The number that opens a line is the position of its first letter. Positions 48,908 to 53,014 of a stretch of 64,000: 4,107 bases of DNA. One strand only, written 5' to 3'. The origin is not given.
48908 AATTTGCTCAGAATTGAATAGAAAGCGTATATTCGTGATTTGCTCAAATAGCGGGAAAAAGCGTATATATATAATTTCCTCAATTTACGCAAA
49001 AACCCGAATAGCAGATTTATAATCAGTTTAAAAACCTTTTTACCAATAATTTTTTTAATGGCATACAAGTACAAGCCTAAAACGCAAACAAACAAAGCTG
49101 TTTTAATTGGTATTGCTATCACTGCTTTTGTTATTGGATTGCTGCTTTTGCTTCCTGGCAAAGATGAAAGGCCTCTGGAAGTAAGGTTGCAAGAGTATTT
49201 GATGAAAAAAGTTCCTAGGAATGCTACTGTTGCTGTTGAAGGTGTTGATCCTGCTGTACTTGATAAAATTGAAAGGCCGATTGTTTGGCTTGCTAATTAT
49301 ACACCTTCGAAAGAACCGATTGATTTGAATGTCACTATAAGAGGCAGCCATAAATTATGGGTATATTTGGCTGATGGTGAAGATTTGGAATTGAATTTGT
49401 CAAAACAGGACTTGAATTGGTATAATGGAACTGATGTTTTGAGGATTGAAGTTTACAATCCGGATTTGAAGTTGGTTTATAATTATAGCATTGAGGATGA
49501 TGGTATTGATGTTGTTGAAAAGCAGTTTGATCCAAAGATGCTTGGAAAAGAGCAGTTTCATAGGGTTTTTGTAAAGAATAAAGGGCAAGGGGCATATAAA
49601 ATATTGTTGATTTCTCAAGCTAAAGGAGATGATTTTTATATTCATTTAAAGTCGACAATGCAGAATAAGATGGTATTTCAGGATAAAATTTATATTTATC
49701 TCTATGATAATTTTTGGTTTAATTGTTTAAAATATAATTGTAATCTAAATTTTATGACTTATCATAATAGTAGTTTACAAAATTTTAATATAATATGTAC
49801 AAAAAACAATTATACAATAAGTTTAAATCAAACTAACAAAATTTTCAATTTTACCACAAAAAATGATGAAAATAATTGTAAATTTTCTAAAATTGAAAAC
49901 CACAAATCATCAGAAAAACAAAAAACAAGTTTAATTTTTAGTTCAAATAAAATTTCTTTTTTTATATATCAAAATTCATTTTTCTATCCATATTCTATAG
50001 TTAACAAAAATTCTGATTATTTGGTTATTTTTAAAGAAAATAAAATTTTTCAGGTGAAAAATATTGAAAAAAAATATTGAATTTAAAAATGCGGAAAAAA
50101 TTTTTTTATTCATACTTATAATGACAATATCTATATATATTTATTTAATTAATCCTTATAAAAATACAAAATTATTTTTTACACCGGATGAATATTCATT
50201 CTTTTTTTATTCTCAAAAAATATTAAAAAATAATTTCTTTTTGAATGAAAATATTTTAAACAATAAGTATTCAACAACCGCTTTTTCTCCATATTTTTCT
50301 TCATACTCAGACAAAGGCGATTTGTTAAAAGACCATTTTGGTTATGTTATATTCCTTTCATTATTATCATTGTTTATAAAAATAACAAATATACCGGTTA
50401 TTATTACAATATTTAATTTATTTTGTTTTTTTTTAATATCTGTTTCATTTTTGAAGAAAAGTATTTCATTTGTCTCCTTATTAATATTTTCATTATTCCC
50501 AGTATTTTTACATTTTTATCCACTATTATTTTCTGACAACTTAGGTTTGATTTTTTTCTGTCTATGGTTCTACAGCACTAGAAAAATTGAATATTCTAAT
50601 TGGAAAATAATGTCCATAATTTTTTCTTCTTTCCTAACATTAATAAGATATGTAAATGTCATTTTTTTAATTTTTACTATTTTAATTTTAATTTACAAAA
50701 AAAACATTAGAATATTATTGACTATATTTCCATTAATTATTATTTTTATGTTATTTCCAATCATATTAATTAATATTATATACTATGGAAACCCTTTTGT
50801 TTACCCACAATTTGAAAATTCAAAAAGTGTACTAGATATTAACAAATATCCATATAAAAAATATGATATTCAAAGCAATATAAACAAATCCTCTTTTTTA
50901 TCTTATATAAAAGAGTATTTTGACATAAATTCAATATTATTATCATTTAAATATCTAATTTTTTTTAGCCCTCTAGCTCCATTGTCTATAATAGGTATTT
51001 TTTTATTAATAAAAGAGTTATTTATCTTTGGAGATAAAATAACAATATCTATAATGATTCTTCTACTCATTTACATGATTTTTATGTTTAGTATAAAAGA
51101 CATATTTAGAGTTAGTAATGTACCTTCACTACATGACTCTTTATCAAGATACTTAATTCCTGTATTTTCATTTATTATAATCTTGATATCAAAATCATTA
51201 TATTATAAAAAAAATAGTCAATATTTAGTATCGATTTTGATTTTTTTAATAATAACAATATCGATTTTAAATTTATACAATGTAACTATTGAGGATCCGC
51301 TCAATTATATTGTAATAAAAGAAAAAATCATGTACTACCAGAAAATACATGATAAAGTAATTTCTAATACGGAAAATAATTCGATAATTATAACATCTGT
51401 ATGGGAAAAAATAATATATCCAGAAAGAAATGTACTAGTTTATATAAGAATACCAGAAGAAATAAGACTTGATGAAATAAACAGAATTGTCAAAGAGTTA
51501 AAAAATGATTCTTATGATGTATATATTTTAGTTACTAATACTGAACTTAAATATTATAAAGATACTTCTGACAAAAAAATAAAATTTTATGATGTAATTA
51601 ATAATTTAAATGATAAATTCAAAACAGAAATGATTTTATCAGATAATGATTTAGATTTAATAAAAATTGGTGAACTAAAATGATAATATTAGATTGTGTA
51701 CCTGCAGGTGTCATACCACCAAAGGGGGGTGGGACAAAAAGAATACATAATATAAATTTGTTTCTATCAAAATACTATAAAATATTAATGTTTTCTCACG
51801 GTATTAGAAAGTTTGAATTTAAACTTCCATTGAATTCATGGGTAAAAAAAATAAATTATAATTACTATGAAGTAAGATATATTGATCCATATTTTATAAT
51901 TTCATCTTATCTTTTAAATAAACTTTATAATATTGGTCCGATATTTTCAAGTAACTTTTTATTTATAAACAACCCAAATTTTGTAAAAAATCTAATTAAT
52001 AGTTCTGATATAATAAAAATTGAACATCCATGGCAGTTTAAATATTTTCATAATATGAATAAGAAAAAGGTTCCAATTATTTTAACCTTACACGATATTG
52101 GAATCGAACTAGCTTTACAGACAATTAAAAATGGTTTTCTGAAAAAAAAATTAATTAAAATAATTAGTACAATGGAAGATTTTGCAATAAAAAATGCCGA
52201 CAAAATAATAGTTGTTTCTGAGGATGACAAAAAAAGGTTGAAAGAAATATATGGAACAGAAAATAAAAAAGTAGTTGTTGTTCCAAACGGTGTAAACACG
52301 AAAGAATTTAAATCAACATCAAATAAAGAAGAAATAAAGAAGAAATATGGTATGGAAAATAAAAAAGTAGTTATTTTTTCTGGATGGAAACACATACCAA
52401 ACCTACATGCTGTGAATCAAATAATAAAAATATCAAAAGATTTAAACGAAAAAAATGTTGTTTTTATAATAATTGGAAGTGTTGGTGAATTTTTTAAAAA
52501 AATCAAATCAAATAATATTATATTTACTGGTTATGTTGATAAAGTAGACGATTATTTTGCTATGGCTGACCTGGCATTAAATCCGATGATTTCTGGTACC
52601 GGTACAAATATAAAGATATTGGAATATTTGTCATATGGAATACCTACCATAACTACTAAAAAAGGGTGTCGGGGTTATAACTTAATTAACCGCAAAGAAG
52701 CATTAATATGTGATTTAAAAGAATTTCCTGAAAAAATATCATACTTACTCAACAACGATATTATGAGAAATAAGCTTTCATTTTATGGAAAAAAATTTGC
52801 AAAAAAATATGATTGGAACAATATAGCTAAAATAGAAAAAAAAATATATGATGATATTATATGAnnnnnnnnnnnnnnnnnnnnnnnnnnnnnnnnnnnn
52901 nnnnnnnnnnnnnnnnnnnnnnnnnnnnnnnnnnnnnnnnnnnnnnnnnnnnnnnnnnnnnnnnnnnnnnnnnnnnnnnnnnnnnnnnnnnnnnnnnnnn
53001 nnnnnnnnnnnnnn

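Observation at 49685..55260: Very low-GC island carrying a GT-C-like membrane protein and three GT4 glycosyltransferases, with its left junction inside ORF 49058-50080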

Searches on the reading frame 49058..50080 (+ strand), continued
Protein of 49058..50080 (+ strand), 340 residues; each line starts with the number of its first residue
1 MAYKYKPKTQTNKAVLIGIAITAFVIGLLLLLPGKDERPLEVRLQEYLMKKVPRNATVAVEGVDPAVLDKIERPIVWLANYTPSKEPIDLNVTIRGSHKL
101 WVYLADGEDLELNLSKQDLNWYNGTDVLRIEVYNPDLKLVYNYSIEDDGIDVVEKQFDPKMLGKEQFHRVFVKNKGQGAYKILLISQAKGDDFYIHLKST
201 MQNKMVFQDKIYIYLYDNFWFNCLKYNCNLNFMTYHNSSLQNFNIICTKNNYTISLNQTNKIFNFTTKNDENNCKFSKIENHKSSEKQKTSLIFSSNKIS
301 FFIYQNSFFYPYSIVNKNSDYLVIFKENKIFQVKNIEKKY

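Call 98: search_protein_families(library=pfam, proteins=[P0017, P0018, P0019, P0033, P0046, P0069, P0016, P0045, P0068, P0129], max_evalue=0.001)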
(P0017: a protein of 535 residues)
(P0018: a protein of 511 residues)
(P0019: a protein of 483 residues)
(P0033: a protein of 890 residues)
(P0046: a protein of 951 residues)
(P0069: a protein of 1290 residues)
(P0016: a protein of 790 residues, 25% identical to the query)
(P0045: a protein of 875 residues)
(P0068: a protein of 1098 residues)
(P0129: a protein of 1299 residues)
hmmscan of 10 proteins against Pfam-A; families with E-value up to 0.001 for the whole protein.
P0017 (535 aa): 0 families

P0018 (511 aa): 0 families

P0019 (483 aa): 0 families

P0033 (890 aa): 3 families
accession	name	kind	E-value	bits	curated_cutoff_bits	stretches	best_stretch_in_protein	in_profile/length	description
PF01943.22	Polysacc_synt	-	6.1e-26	91.9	28.2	1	9-271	4-272/274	Polysaccharide biosynthesis protein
PF13440.11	Polysacc_synt_3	-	3.3e-21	76.2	23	1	31-322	2-291/293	Polysaccharide biosynthesis protein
PF03023.19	MurJ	-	2.9e-07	29.9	27.4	1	80-438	56-428/451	Lipid II flippase MurJ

P0046 (951 aa): 4 families
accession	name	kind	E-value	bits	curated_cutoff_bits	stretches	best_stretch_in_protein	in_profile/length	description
PF01943.22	Polysacc_synt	-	1.4e-29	103.9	28.2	1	5-267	3-273/274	Polysaccharide biosynthesis protein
PF13440.11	Polysacc_synt_3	-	4.3e-26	92.3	23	1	29-317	3-291/293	Polysaccharide biosynthesis protein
PF03023.19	MurJ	-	1.3e-15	57.5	27.4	1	237-422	233-424/451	Lipid II flippase MurJ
PF01554.23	MatE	-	0.00021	21.5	24.9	1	238-361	30-155/161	MatE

P0069 (1290 aa): 1 family
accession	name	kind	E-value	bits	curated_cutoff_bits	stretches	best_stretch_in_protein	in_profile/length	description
PF18962.6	Por_Secre_tail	-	6.2e-05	23.6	27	0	1002-1062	18-67/75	Secretion system C-terminal sorting domain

P0016 (790 aa): 0 families

P0045 (875 aa): 0 families

P0068 (1098 aa): 0 families

P0129 (1299 aa): 0 families

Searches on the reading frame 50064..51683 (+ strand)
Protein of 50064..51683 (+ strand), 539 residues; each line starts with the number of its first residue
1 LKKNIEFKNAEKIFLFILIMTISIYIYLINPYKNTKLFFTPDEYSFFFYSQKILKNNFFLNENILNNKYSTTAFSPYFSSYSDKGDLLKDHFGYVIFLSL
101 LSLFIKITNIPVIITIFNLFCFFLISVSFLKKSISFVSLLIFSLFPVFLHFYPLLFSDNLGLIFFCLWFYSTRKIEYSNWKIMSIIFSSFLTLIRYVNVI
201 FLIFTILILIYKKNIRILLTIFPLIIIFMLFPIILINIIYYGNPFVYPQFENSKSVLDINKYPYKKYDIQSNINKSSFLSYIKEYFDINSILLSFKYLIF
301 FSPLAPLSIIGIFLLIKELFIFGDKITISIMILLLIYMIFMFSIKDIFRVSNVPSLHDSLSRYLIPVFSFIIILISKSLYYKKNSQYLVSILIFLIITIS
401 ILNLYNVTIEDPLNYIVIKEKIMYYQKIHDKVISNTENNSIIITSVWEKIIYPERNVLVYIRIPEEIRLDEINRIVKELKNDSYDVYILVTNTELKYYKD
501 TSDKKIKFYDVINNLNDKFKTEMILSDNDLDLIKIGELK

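Call 5: search_protein_families(library=pfam, proteins=[window:50064-51683:+], max_evalue=0.01)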
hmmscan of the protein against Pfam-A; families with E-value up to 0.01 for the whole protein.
window:50064-51683:+ (539 aa): 1 family
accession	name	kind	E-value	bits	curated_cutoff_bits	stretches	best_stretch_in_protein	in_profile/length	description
PF02374.21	ArsA_ATPase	-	0.0011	18.6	24.3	1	425-523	176-271/305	Anion-transporting ATPase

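Call 19: search_protein_families(library=ncbifam, proteins=[window:50064-51683:+], max_evalue=0.01)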
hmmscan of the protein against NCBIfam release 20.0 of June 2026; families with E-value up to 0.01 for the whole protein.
window:50064-51683:+ (539 aa): 2 families
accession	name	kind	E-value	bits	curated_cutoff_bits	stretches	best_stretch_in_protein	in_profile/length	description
NF047440.1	LA3751_2_3_fam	subfamily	0.0009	18.2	200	1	272-445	255-415/460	LA_3751/LA_3752 family putative glycosyltransferase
TIGR00345.1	GET3_arsA_TRC40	subfamily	0.0029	17.2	135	1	421-519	168-261/299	TRC40/GET3/ArsA family transport-energizing ATPase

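Call 20: find_homologous_proteins(query=window:50064-51683:+, max_evalue=0.001)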
Query window:50064-51683:+ (539 aa): 3 proteins with E <= 0.001 among 8000 candidates.
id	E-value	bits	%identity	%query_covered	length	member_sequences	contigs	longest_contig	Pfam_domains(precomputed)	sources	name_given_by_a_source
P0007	0.0e+0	1105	100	100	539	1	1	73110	-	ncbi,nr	ncbi:MAG: hypothetical protein N3D75_03805 [Candidatus Aenigmarchaeota archaeon]|nr:hypothetical pro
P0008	2.6e-55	207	35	93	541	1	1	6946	-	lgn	-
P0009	8.2e-5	40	41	8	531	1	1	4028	PF13231.13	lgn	-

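Call 21: find_encoding_contigs(protein=P0008, flank=10000)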
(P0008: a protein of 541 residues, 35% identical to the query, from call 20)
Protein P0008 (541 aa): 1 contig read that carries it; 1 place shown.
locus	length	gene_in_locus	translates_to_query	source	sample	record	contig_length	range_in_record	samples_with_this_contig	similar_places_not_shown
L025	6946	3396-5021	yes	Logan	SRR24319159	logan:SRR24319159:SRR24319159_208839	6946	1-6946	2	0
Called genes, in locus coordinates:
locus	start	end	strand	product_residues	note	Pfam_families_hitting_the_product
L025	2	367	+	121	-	?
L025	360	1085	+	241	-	PF03848:TehB (faint), PF13489:Methyltransf_23, PF08241:Methyltransf_11, PF08242:Methyltransf_12, PF13649:Methyltransf_25, PF13847:Methyltransf_31, PF01739:CheR (weak)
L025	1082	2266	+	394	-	PF13439:Glyco_transf_4, PF13477:Glyco_trans_4_2, PF13579:Glyco_trans_4_4, PF00534:Glycos_transf_1, PF13692:Glyco_trans_1_4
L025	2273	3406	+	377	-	PF13439:Glyco_transf_4, PF20706:GT4-conflict, PF00534:Glycos_transf_1, PF13692:Glyco_trans_1_4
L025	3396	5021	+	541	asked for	-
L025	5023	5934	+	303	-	PF00535:Glycos_transf_2, PF10111:Glyco_tranf_2_2, PF13641:Glyco_tranf_2_3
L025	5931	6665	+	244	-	PF05891:Methyltransf_PK (weak), PF13489:Methyltransf_23, PF01209:Ubie_methyltran (weak), PF13847:Methyltransf_31, PF08241:Methyltransf_11, PF08242:Methyltransf_12, PF13649:Methyltransf_25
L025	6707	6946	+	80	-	?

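Call 34: search_solved_structures(query=A2, max_evalue=10, show_alignments=2)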
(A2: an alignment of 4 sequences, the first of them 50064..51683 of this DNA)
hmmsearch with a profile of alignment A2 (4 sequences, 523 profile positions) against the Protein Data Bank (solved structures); distinct sequences matched with E-value up to 10: 0.

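Call 35: search_protein_families(library=pfam, alignment_id=A2, max_evalue=1)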
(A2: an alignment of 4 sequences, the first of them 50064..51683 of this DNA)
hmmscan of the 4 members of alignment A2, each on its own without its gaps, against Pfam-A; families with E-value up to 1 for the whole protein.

A. member 1, window:50064-51683:+ (539 aa): 1 family
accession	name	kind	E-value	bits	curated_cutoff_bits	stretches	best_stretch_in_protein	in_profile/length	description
PF02374.21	ArsA_ATPase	-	0.0011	18.6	24.3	1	425-523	176-271/305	Anion-transporting ATPase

B. families by the number of members that match (of 4 scanned): 4 families
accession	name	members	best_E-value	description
PF13231.12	PMT_2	3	8.7e-12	Dolichyl-phosphate-mannose-protein mannosyltransferase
PF02374.21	ArsA_ATPase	1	0.0011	Anion-transporting ATPase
PF04246.17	RseC_MucC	1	0.0036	Positive regulator of sigma(E), RseC/MucC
PF17238.8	NUP160_helical_2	1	0.069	NUP160, helical domain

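Call 48: predict_structure(alignment_id=A3)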
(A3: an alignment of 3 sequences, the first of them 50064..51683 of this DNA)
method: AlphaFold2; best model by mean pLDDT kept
length: 539 residues; sequences in the alignment: 3
mean_pLDDT: 42.8   pTM: 0.34
mean pLDDT of the five models: 42.8, 41.3, 41.2, 40.7, 39.9
residues with pLDDT >= 90: 0; 70-90: 56; 50-70: 44; < 50: 439
segments of 3 or more residues with pLDDT < 50: 1-16, 18-214, 217-220, 222-419, 447-451, 461-467, 495-506
pLDDT, mean of each block of 10 residues (from residue 1): 40 47 36 26 30 28 33 25 25 32 33 42 39 40 34 35 47 43 45 36 41 48 47 43 36 29 27 28 27 27 34 37 42 42 31 32 42 44 42 44 33 37 64 78 58 55 45 69 78 50 50 75 82 81
secondary structure, 60 per line:
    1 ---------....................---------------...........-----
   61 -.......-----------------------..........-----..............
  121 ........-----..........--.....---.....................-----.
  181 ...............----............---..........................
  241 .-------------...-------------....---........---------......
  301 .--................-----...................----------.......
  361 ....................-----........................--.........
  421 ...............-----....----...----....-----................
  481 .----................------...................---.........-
elements in order: H10-29 H45-55 H62-68 H92-101 H107-128 H134-143 H146-150 H154-174 H180-195 H200-211 H215-241 H271-274 H278-285 H295-301 H304-319 H325-343 H354-380 H386-409 H412-435 E441-444 E456-459 H465-481 E486-491 H492-501 H508-518 E519-526 E530-538

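Call 75: search_protein_families(library=pfam, proteins=[P0008, P0009], max_evalue=0.1)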
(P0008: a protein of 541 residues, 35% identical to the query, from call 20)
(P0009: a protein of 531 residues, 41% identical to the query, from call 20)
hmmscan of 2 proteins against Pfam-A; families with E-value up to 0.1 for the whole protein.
P0008 (541 aa): 1 family
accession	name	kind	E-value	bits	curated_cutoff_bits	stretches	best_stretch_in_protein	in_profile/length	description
PF13231.12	PMT_2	-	0.011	16.4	26.1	1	102-241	17-159/160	Dolichyl-phosphate-mannose-protein mannosyltransferase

P0009 (531 aa): 2 families
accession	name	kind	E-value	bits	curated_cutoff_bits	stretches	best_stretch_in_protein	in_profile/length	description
PF13231.12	PMT_2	-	5.2e-08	33.7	26.1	1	91-245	10-159/160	Dolichyl-phosphate-mannose-protein mannosyltransferase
PF04246.17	RseC_MucC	-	0.0036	17.6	24.4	1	347-402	63-115/130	Positive regulator of sigma(E), RseC/MucC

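Call 83: find_related_loci(query=A2, collection=viral_contigs, flank=8000)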
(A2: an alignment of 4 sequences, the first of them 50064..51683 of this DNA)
Query A2 (539 aa) in viral_contigs; peptide patterns used: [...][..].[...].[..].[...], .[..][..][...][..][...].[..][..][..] (x = any residue, [..] = any of these).
326 stretches matched a pattern, but none encodes a relative of the query by tblastn (E <= 1e-3).

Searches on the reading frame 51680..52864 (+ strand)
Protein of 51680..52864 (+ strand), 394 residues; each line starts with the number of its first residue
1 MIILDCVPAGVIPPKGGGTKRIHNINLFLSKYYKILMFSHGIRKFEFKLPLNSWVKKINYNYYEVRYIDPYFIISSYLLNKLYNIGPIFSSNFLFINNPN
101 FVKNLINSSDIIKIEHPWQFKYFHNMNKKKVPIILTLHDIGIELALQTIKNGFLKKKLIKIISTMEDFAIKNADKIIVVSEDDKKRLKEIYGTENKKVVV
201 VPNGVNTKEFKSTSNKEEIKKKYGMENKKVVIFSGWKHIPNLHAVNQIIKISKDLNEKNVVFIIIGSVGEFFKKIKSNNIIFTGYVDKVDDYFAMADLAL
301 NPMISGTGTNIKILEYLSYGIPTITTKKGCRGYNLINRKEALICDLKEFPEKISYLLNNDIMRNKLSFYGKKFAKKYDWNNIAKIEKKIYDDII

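Call 5: search_protein_families(library=pfam, proteins=[window:51680-52864:+], max_evalue=0.01)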
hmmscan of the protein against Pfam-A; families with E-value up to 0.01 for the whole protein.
window:51680-52864:+ (394 aa): 5 families
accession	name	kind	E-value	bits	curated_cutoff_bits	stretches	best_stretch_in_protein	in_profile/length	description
PF13692.12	Glyco_trans_1_4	-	8e-17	62.3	27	1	229-359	2-142/142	Glycosyl transferases group 1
PF13439.12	Glyco_transf_4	-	2.2e-14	54.3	28.5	1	105-208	67-169/170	Glycosyltransferase Family 4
PF00534.26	Glycos_transf_1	-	5.2e-14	52.6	26.4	1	216-372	2-171/172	Glycosyl transferases group 1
PF13579.12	Glyco_trans_4_4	-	3.2e-06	28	29.7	1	128-204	92-158/158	Glycosyl transferase 4-like domain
PF13524.12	Glyco_trans_1_2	-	9.9e-05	22.8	25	1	259-381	14-137/144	Glycosyl transferase-like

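Call 19: search_protein_families(library=ncbifam, proteins=[window:51680-52864:+], max_evalue=0.01)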
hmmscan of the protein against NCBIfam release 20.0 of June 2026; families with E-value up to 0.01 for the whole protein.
window:51680-52864:+ (394 aa): 16 families
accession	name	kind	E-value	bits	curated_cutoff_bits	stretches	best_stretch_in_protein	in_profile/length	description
TIGR04157.1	glyco_rSAM_CFB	subfamily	1.3e-16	60.6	400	1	151-385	149-401/406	TIGR04157 family glycosyltransferase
TIGR03087.1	stp1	hypoth_equivalog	1e-15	57.9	316.65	1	169-385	169-390/397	TIGR03087 family PEP-CTERM/XrtA system glycosyltransferase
TIGR03999.1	thiol_BshA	equivalog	2.3e-14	53.1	273.7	1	127-393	110-373/375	N-acetyl-alpha-D-glucosaminyl L-malate synthase BshA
TIGR02149.1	glgA_Coryne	subfamily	8.9e-13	48.1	302.4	1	130-262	106-236/391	glycogen synthase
NF041010.1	glycosy_Agl16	equivalog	5.2e-12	45.3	575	1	130-392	104-350/352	glycosylation protein Agl16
TIGR04063.1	stp3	hypoth_equivalog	5.1e-11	42.1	442.05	1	160-393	145-395/397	TIGR04063 family PEP-CTERM/XrtA system glycosyltransferase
TIGR03449.1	mycothiol_MshA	equivalog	7.7e-11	41.5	462.5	1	163-266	155-261/406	D-inositol-3-phosphate glycosyltransferase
NF007640.0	PRK10307.1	subfamily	8.3e-10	38.1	276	1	150-375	148-388/411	WcaI family glycosyltransferase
TIGR04047.1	MSMEG_0565_glyc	hypoth_equivalog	1.2e-08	34.5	259.85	1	163-232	129-197/373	MSMEG_0565 family glycosyltransferase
TIGR03088.1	stp2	hypoth_equivalog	1.2e-07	31.1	409.05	1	175-391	139-371/374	TIGR03088 family PEP-CTERM/XrtA system glycosyltransferase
NF047676.1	TeichurnBiosyTuaH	equivalog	2.1e-07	30.2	550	1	156-383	142-377/384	teichuronic acid biosynthesis protein TuaH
TIGR04007.1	wcaI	equivalog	2.1e-07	30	800.45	1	155-270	156-271/407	colanic acid biosynthesis glycosyltransferase WcaI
NF053787.1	GlcN_PG_synth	equivalog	1.9e-06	27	480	1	174-391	145-357/361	N-acetylglucosaminyl phosphatidylglycerol synthase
NF038011.1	PelF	equivalog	1.6e-05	24.1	100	1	149-217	234-301/489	GT4 family glycosyltransferase PelF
TIGR02472.1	sucr_P_syn_N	equivalog_domain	4.8e-05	22.4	576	1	128-295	135-316/439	sucrose-phosphate synthase, putative, glycosyltransferase domain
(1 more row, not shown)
